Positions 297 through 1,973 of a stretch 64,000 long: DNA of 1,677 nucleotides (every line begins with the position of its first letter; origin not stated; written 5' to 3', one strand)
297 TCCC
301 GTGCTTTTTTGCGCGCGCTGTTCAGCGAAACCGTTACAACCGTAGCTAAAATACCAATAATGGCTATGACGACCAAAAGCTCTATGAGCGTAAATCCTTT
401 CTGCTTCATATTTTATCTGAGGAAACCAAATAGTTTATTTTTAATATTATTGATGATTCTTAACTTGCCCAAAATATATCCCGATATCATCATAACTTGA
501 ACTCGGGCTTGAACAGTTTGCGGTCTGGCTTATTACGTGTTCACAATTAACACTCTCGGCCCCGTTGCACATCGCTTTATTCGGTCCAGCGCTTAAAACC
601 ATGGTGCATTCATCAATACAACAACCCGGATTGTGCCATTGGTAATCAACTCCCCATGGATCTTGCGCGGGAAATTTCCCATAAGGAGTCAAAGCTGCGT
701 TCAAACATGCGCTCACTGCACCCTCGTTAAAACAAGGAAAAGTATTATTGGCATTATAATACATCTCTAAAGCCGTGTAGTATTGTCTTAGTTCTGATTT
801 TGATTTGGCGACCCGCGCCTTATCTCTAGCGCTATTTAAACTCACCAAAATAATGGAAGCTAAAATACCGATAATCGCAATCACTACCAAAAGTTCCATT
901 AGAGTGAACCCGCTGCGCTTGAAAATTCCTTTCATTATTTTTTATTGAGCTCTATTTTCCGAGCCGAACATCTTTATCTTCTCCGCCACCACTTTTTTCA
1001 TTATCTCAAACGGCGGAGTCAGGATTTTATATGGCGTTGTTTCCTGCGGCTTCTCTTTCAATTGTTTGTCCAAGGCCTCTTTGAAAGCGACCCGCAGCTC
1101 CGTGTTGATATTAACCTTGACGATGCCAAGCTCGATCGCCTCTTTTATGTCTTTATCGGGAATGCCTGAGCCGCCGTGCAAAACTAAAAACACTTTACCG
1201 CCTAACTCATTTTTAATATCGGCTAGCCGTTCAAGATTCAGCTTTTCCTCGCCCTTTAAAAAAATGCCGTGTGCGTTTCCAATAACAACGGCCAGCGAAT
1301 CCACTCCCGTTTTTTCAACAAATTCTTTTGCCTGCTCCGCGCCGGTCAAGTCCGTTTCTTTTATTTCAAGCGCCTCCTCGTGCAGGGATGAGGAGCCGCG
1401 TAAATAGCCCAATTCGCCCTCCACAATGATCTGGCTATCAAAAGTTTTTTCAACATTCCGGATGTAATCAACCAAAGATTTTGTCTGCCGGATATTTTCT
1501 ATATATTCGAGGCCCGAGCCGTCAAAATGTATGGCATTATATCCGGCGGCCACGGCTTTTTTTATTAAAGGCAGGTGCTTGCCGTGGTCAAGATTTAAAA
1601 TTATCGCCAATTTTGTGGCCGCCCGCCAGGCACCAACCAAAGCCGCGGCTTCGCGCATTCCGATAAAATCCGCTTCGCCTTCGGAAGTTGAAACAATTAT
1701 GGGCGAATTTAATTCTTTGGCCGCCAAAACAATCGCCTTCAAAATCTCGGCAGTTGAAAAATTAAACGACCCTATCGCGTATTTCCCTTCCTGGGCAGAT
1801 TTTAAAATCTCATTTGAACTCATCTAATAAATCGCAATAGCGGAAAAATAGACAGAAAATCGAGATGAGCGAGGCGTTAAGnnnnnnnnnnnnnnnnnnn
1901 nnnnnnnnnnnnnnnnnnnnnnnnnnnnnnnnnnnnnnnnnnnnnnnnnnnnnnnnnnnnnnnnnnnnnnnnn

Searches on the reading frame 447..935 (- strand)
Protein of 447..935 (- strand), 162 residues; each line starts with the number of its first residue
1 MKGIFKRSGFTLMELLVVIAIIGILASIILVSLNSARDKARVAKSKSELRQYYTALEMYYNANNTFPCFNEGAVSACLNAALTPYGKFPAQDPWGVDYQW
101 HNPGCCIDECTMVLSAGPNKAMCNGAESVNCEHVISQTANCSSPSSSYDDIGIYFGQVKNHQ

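Call 7: search_protein_families(library=pfam, proteins=[window:447-935:-], max_evalue=0.01)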
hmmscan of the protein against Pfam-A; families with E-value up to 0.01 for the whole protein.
window:447-935:- (162 aa): 2 families
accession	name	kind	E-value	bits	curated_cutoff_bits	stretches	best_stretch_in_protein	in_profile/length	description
PF07963.17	N_methyl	-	9.7e-08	31.7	21.2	1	6-30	3-27/27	Prokaryotic N-terminal methylation motif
PF08334.16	T2SSG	-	5.7e-07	30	21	1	36-120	5-94/108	Type II secretion system (T2SS), protein G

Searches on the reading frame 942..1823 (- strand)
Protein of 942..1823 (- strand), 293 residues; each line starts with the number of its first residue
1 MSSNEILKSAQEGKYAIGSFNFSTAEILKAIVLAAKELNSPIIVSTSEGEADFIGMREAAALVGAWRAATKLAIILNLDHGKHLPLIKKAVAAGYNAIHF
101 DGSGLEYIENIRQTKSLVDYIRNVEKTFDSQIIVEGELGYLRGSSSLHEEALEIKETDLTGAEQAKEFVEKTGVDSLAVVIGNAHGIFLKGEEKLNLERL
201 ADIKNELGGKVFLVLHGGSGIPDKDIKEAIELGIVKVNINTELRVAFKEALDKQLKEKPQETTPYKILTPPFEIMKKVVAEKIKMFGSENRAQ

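Call 7: search_protein_families(library=pfam, proteins=[window:942-1823:-], max_evalue=0.01)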
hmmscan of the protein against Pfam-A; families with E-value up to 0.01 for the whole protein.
window:942-1823:- (293 aa): 1 family
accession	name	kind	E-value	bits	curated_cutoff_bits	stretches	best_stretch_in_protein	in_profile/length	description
PF01116.26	F_bP_aldolase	-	2.1e-78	264.1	25.5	1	2-291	2-277/277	Fructose-bisphosphate aldolase class-II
